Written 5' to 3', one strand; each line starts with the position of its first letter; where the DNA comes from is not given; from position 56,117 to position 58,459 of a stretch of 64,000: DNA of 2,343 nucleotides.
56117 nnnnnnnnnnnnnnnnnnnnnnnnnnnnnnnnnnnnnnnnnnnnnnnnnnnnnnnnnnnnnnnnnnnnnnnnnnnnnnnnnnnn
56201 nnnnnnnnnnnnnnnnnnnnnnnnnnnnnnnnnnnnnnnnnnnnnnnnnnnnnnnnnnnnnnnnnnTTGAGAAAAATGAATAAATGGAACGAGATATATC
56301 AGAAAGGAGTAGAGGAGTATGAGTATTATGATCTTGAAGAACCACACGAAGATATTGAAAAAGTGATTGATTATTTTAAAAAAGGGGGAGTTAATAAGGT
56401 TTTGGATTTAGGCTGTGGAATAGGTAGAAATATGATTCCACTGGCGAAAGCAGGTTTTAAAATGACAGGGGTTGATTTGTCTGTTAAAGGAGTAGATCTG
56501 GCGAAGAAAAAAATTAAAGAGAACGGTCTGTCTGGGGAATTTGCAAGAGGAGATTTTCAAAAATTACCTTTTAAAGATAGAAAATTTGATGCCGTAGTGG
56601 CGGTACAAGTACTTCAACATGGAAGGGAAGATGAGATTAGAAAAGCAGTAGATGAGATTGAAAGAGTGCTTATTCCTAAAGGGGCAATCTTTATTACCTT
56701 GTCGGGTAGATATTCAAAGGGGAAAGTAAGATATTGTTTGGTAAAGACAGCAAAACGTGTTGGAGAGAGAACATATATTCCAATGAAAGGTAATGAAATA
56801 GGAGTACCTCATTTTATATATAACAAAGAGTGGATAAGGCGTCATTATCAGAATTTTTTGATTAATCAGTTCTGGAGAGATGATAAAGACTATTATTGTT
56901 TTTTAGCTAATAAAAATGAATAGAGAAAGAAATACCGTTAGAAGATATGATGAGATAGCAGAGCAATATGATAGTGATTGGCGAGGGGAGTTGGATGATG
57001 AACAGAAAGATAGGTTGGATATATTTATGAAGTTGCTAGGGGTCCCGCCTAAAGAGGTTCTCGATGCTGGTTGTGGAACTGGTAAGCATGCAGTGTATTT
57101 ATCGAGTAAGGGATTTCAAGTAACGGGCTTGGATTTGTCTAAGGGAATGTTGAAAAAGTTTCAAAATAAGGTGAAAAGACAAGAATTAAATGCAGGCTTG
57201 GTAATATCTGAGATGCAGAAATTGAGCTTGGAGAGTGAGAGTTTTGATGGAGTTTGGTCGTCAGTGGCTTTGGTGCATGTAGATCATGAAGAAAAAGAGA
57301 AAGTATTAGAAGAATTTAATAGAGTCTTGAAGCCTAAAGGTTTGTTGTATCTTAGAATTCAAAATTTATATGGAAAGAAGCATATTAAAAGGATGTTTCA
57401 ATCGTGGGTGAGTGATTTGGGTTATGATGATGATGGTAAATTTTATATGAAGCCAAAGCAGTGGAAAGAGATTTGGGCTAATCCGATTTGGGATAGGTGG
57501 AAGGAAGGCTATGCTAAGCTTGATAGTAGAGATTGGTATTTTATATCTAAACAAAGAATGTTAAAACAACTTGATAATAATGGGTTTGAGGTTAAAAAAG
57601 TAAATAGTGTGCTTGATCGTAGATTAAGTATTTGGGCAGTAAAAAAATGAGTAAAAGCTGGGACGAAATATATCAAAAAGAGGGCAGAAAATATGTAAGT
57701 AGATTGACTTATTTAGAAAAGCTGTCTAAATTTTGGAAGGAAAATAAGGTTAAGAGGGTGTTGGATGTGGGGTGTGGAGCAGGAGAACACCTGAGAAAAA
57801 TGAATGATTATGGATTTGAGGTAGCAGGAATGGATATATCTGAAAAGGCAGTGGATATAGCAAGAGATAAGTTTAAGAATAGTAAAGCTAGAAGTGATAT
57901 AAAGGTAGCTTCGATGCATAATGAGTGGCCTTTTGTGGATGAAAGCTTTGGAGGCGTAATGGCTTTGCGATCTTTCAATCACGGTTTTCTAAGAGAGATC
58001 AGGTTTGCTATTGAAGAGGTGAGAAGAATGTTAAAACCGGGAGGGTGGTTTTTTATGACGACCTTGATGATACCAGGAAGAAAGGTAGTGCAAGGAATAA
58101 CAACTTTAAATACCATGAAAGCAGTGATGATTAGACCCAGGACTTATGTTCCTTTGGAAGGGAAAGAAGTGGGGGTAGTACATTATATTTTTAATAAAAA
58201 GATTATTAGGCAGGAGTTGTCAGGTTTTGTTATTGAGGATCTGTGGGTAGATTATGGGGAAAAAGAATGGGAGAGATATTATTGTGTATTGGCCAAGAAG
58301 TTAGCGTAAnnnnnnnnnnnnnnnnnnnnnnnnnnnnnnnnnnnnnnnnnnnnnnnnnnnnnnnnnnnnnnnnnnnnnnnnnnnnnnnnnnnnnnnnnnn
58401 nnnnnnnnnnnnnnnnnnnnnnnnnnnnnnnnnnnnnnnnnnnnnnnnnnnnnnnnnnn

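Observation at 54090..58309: AT-rich operon-like cluster: CxxCxxC protein, split ComD/ComE-like TPP decarboxylase, three SAM methyltransferases; candidate undescribed small-molecule pathway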

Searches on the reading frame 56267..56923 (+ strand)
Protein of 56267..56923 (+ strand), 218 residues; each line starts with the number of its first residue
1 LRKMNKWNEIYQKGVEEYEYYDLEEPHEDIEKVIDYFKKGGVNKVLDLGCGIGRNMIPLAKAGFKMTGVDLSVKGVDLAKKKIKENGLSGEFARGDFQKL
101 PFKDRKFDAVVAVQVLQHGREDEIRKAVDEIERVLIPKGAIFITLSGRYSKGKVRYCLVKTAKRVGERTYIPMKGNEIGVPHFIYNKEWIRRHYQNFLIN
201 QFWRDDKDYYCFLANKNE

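Call 3: search_protein_families(library=pfam, proteins=[window:56267-56923:+], max_evalue=0.01)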
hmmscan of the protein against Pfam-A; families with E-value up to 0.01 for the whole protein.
window:56267-56923:+ (218 aa): 14 families
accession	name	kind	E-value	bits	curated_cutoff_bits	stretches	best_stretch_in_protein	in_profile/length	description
PF13649.12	Methyltransf_25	-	1.3e-24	87.1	27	1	45-139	1-97/97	Methyltransferase domain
PF08241.18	Methyltransf_11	-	5.3e-24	85.1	21.2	1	46-143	1-95/95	Methyltransferase domain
PF13847.12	Methyltransf_31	-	4e-17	62.7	27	1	43-144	5-110/145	Methyltransferase domain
PF08242.18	Methyltransf_12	-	1.6e-13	51.6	30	1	46-140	1-97/98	Methyltransferase domain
PF13489.12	Methyltransf_23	-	1.1e-12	48.4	27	1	39-149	20-122/164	Methyltransferase domain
PF01209.24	Ubie_methyltran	-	7.9e-09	35.6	20.1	1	38-143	44-151/233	ubiE/COQ5 methyltransferase family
PF03848.20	TehB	-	1.1e-08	35.2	20.4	1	20-139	12-128/193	Tellurite resistance protein TehB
PF02353.26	CMAS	-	6.1e-08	32.8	27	1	43-151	64-172/273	Mycolic acid cyclopropane synthetase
PF05175.20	MTS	-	9.4e-08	32.3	23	1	38-143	28-138/170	Methyltransferase small domain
PF07021.18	MetW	-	6.4e-07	29.6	21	1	28-173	2-135/193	Methionine biosynthesis protein MetW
PF05724.17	TPMT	-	1.2e-05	25.6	26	1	4-79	3-75/218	Thiopurine S-methyltransferase (TPMT)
PF06325.19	PrmA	-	7.9e-05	22.7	22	1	34-141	155-256/296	Ribosomal protein L11 methyltransferase (PrmA)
PF05401.17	NodS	-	0.00035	20.9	24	1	39-141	41-142/201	Nodulation protein S (NodS)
PF00891.24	Methyltransf_2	-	0.0012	18.7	22.3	1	30-143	51-164/210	O-methyltransferase domain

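Call 4: search_protein_families(library=ncbifam, proteins=[window:56267-56923:+], max_evalue=0.01)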
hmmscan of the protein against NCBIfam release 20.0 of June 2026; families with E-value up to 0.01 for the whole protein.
window:56267-56923:+ (218 aa): 65 families (the best 25 are shown)
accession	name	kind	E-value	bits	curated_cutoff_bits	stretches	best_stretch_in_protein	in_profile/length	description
NF045649.1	2X_seleno_MduS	exception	3.2e-18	65.8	380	1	4-142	8-146/338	methyltransferase domain-containing selenoprotein MduS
NF043040.1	corrin_prot_MT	hypoth_equivalog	8.9e-15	54.7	180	1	5-144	9-148/216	corrinoid protein-associated methyltransferase CpaM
NF008992.0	PRK12335.1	equivalog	2.4e-14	53.2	303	1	20-143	104-223/289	SAM-dependent methyltransferase TehB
TIGR01983.1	UbiG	equivalog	2.8e-14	53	102.95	1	42-146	50-154/228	bifunctional 2-polyprenyl-6-hydroxyphenol methylase/3-demethylubiquinol 3-O-methyltransferase UbiG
NF045667.1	MTase_DVU1556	equivalog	4.7e-14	52.3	155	1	39-144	20-120/213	DVU_1556 family methyltransferase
TIGR01934.1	MenG_MenH_UbiE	subfamily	6.1e-14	51.9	158.35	1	36-143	34-141/223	ubiquinone/menaquinone biosynthesis methyltransferase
TIGR02021.1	BchM-ChlM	equivalog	6.8e-14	51.8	158.9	1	5-132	15-144/218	magnesium protoporphyrin IX methyltransferase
NF040539.1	AST_met_ArsM_2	exception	2.7e-13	50.4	240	1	26-143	41-163/262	putative arsinothricin biosynthesis methyltransferase ArsM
NF001244.0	PRK00216.1-5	equivalog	4.5e-13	49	216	1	33-144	40-154/236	bifunctional demethylmenaquinone methyltransferase/2-methoxy-6-polyprenyl-1,4-benzoquinol methylase UbiE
NF045825.1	FAmtase_mtf2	equivalog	2.1e-12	46.8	400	1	43-143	60-158/248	fatty-acid O-methyltransferase Mtf2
NF041820.1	daptide_MTase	equivalog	2.4e-12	46.8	175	1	14-152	11-151/243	daptide-type RiPP biosynthesis methyltransferase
NF045823.1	PthPhpthDimycoMt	equivalog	5.7e-12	45.4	300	1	44-141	69-164/256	phthiotriol/phenolphthiotriol dimycocerosates methyltransferase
NF008405.0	PRK11207.1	equivalog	2e-10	40.5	218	1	18-142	10-131/198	tellurite resistance methyltransferase TehB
NF041255.1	mycofact_MftM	equivalog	2.3e-10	40.3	200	1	43-134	141-232/289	mycofactocin oligosaccharide methyltransferase MftM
NF007610.0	PRK10258.1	equivalog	4.8e-10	39.2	342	1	31-144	32-139/251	malonyl-ACP O-methyltransferase BioC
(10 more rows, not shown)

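Call 42: search_protein_families(library=padloc, proteins=[window:56267-56923:+], max_evalue=0.01)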
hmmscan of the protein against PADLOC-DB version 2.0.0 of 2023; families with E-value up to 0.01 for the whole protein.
window:56267-56923:+ (218 aa): 3 families
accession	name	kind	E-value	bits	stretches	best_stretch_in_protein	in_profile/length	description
PDLC04134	mad2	-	3e-22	77.1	1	25-170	275-421/492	mads_2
PDLC02655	DrmMII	-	0.0031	14.9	1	44-75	2-33/323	DrmMII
PDLC03357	MTase_II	-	0.0089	12.4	0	26-112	126-208/620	Type II methyltransferase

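Call 116: search_solved_structures(query=A10, max_evalue=1e-8)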
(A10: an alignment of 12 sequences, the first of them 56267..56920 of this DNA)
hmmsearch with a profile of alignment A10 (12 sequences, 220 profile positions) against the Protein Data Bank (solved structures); distinct sequences matched with E-value up to 1e-8: 64 (the best 60 are shown).
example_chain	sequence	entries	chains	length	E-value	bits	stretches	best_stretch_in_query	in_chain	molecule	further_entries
1ve3_A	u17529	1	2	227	9.9e-23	83.9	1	25-145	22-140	hypothetical protein PH0226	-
1wzn_A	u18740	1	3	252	5.7e-21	78.2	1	9-146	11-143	SAM-dependent methyltransferase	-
5wp5_A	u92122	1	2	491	5.8e-19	71.6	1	34-152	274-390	Phosphomethylethanolamine N-methyltransferase 2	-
2p8j_A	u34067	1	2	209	6e-19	71.6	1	28-186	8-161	S-adenosylmethionine-dependent methyltransferase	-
3l8d_A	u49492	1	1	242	6.5e-18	68.2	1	6-155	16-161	Methyltransferase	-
9w6x_A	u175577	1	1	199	7.4e-17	64.7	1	7-145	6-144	YtkW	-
3sm3_A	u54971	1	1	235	4.5e-16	62.2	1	44-168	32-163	SAM-dependent methyltransferases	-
6mro_A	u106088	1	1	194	8.9e-16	61.2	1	10-153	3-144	methyl transferase from Methanosarcina acetivorans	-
2avn_A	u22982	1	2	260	1.3e-15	60.6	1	31-189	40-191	ubiquinone/menaquinone biosynthesis methyltransferase-related protein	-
6uv6_A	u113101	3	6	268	3.5e-15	59.2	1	44-145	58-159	D-glucose O-methyltransferase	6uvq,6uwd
5wp4_A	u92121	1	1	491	5.4e-15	58.6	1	29-146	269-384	Phosphoethanolamine N-methyltransferase 1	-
4pne_A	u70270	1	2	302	6.5e-15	58.4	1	45-151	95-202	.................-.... protein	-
1xxl_A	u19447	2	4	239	6.6e-15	58.4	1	26-145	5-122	YcgJ protein | ycgJ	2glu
3bus_A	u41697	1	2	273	8.4e-15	58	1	31-145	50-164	Methyltransferase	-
8gdu_A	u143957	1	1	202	1.3e-14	57.4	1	10-147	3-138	Methyltransferase domain-containing protein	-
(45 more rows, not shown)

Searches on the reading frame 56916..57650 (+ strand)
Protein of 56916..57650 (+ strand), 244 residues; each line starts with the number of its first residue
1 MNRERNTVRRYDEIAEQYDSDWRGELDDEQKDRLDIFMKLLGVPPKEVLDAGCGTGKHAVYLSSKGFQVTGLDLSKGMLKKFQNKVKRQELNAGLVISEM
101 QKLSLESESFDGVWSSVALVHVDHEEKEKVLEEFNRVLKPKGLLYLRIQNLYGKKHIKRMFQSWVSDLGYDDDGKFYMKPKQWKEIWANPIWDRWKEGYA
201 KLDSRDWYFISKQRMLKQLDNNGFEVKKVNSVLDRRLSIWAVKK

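Call 3: search_protein_families(library=pfam, proteins=[window:56916-57650:+], max_evalue=0.01)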
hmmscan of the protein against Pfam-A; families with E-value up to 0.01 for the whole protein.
window:56916-57650:+ (244 aa): 16 families
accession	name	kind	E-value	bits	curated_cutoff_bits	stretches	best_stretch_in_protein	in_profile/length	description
PF13649.12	Methyltransf_25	-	4.7e-25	88.5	27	1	48-142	1-97/97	Methyltransferase domain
PF08241.18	Methyltransf_11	-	3.5e-24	85.7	21.2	1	49-146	1-95/95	Methyltransferase domain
PF13847.12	Methyltransf_31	-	5.2e-15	55.8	27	1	46-150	5-113/145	Methyltransferase domain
PF13489.12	Methyltransf_23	-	9.2e-14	51.9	27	1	39-187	15-154/164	Methyltransferase domain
PF08242.18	Methyltransf_12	-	1.8e-13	51.5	30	1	49-144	1-98/98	Methyltransferase domain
PF01209.24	Ubie_methyltran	-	1.1e-11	45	20.1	1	43-146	46-151/233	ubiE/COQ5 methyltransferase family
PF02353.26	CMAS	-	3.6e-11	43.3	27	1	24-158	41-176/273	Mycolic acid cyclopropane synthetase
PF03848.20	TehB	-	3e-10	40.3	20.4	1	43-142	29-128/193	Tellurite resistance protein TehB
PF05724.17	TPMT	-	2.8e-07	30.9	26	1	37-145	29-152/218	Thiopurine S-methyltransferase (TPMT)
PF03141.22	Methyltransf_29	-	1.2e-06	27.9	23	1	46-156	119-227/506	Putative S-adenosyl-L-methionine-dependent methyltransferase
PF05148.21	Methyltransf_8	-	0.00014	22.3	27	1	47-172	75-180/219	Hypothetical methyltransferase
PF20922.3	Anamorsin_N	-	0.00014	22.1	27.1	1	78-147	16-88/163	Anamorsin, N-terminal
PF05175.20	MTS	-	0.00024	21.2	23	1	45-162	32-155/170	Methyltransferase small domain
PF08003.17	Methyltransf_9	-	0.00024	20.6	23.8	1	19-155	95-226/315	Protein of unknown function (DUF1698)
PF01739.24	CheR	-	0.00026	20.9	27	0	109-146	136-173/195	CheR methyltransferase, SAM binding domain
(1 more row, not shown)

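Call 4: search_protein_families(library=ncbifam, proteins=[window:56916-57650:+], max_evalue=0.01)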
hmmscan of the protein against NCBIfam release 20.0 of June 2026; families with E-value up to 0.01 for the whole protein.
window:56916-57650:+ (244 aa): 51 families (the best 25 are shown)
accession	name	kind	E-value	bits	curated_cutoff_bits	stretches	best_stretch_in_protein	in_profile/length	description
NF043040.1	corrin_prot_MT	hypoth_equivalog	4.5e-23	81.8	180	1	44-162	41-162/216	corrinoid protein-associated methyltransferase CpaM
NF045667.1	MTase_DVU1556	equivalog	9.3e-19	67.7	155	1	44-177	22-130/213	DVU_1556 family methyltransferase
NF001244.0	PRK00216.1-5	equivalog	3e-17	62.7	216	1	6-156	9-161/236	bifunctional demethylmenaquinone methyltransferase/2-methoxy-6-polyprenyl-1,4-benzoquinol methylase UbiE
TIGR01934.1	MenG_MenH_UbiE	subfamily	3.5e-17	62.5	158.35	1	12-146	6-141/223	ubiquinone/menaquinone biosynthesis methyltransferase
TIGR02072.1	BioC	equivalog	4.1e-17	62.8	184.95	1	43-226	33-202/244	malonyl-ACP O-methyltransferase BioC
NF007610.0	PRK10258.1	equivalog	3.3e-15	56.1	342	1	29-144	26-136/251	malonyl-ACP O-methyltransferase BioC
NF045649.1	2X_seleno_MduS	exception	2.6e-14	52.9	380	1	31-152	31-153/338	methyltransferase domain-containing selenoprotein MduS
NF008992.0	PRK12335.1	equivalog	1.7e-13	50.4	303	1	43-143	121-220/289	SAM-dependent methyltransferase TehB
TIGR02021.1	BchM-ChlM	equivalog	7e-13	48.5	158.9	1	45-135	55-144/218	magnesium protoporphyrin IX methyltransferase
NF041536.1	ArsM_DUF2284_UU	exception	3.5e-12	45.4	575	1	46-165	78-201/459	arsenite methyltransferase/DUF2284 domain selenoprotein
NF041820.1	daptide_MTase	equivalog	4.8e-12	45.9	175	1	18-231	10-229/243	daptide-type RiPP biosynthesis methyltransferase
TIGR01983.1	UbiG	equivalog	1.6e-11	43.9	102.95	1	45-149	50-154/228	bifunctional 2-polyprenyl-6-hydroxyphenol methylase/3-demethylubiquinol 3-O-methyltransferase UbiG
NF001243.0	PRK00216.1-4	equivalog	4.3e-11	42.6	235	1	11-143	13-148/237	demethylmenaquinone methyltransferase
NF041537.1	ArsM_AhpD_UU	exception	4.7e-11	42.1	510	1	46-165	78-201/345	arsenite methyltransferase/AhpD domain selenoprotein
NF001241.0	PRK00216.1-2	equivalog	4.9e-11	42.7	327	1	6-145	12-146/231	demethylmenaquinone methyltransferase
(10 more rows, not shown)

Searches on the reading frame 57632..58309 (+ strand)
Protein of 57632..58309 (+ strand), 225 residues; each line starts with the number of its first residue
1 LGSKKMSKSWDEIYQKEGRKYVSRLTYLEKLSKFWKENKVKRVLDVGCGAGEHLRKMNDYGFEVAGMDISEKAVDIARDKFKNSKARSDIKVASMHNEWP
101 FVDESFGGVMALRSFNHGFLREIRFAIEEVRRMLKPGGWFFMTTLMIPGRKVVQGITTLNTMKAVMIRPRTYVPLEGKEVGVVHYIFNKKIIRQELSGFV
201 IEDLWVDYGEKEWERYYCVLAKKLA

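Call 3: search_protein_families(library=pfam, proteins=[window:57632-58309:+], max_evalue=0.01)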
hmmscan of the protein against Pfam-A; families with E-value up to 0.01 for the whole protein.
window:57632-58309:+ (225 aa): 15 families
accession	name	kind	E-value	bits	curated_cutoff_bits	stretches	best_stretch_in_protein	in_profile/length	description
PF13649.12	Methyltransf_25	-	9.9e-20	71.5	27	1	43-138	1-97/97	Methyltransferase domain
PF08241.18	Methyltransf_11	-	3.5e-19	69.7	21.2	1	44-142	1-95/95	Methyltransferase domain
PF13489.12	Methyltransf_23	-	3.5e-13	50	27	1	27-145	9-119/164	Methyltransferase domain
PF08242.18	Methyltransf_12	-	2e-12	48.1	30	1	44-140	1-98/98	Methyltransferase domain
PF13847.12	Methyltransf_31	-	1e-11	45.2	27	1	39-146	3-113/145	Methyltransferase domain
PF02353.26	CMAS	-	8.5e-10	38.8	27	1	41-154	64-176/273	Mycolic acid cyclopropane synthetase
PF01209.24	Ubie_methyltran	-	4.2e-08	33.2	20.1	1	31-142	39-151/233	ubiE/COQ5 methyltransferase family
PF05724.17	TPMT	-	7.7e-07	29.4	26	1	9-83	5-82/218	Thiopurine S-methyltransferase (TPMT)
PF03291.22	mRNA_G-N7_MeTrfase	-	1.9e-06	27.6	26.6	1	37-89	59-112/315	mRNA (guanine-N(7))-methyltransferase domain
PF06325.19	PrmA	-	9.7e-05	22.4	22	1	28-146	152-262/296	Ribosomal protein L11 methyltransferase (PrmA)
PF05175.20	MTS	-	0.00011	22.4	23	1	36-98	28-93/170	Methyltransferase small domain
PF03141.22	Methyltransf_29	-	0.00017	20.7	23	1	17-165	97-240/506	Putative S-adenosyl-L-methionine-dependent methyltransferase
PF03848.20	TehB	-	0.00032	20.6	20.4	1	40-145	31-135/193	Tellurite resistance protein TehB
PF08003.17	Methyltransf_9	-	0.0034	16.8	23.8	1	30-151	106-226/315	Protein of unknown function (DUF1698)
PF13679.12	Methyltransf_32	-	0.0098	16.3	27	0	29-93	14-85/143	Methyltransferase domain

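Call 4: search_protein_families(library=ncbifam, proteins=[window:57632-58309:+], max_evalue=0.01)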
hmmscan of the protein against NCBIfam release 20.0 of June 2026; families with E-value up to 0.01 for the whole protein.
window:57632-58309:+ (225 aa): 57 families (the best 25 are shown)
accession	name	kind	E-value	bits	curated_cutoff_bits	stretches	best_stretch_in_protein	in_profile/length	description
NF043040.1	corrin_prot_MT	hypoth_equivalog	1.1e-15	57.7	180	1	39-159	41-164/216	corrinoid protein-associated methyltransferase CpaM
NF045667.1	MTase_DVU1556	equivalog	3.8e-15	55.9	155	1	29-151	12-128/213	DVU_1556 family methyltransferase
NF045649.1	2X_seleno_MduS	exception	4.9e-15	55.3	380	1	7-139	8-144/338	methyltransferase domain-containing selenoprotein MduS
TIGR01934.1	MenG_MenH_UbiE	subfamily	2.3e-12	46.7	158.35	1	33-163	33-162/223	ubiquinone/menaquinone biosynthesis methyltransferase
TIGR01983.1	UbiG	equivalog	7.1e-12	45.1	102.95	1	36-145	46-154/228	bifunctional 2-polyprenyl-6-hydroxyphenol methylase/3-demethylubiquinol 3-O-methyltransferase UbiG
NF040539.1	AST_met_ArsM_2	exception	7e-11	42.5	240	1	23-145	40-166/262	putative arsinothricin biosynthesis methyltransferase ArsM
NF001244.0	PRK00216.1-5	equivalog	1.3e-10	41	216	1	31-165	40-176/236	bifunctional demethylmenaquinone methyltransferase/2-methoxy-6-polyprenyl-1,4-benzoquinol methylase UbiE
TIGR02021.1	BchM-ChlM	equivalog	2.4e-10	40.2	158.9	1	17-126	35-139/218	magnesium protoporphyrin IX methyltransferase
NF007610.0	PRK10258.1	equivalog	2.7e-09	36.7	342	1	30-146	33-142/251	malonyl-ACP O-methyltransferase BioC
NF041537.1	ArsM_AhpD_UU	exception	7.5e-09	34.8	510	1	40-146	77-184/345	arsenite methyltransferase/AhpD domain selenoprotein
NF041820.1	daptide_MTase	equivalog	1.2e-08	34.8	175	1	40-151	37-151/243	daptide-type RiPP biosynthesis methyltransferase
NF047649.1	MTase_UXPK_star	exception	1.5e-08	34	460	1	42-145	80-184/283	methyltransferase/UXPK-star double selenoprotein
NF008686.0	PRK11705.1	equivalog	1.9e-08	33.8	400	1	39-145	167-268/383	cyclopropane fatty acyl phospholipid synthase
NF051855.1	GlySarMtaseBact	equivalog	3.6e-08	33.4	350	1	5-138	23-154/259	glycine/sarcosine N-methyltransferase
NF052510.1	methyltran_MpqE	exception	6e-08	32.3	335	1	35-152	42-161/234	methyl-plastoquinone biosynthesis methyltransferase MpqE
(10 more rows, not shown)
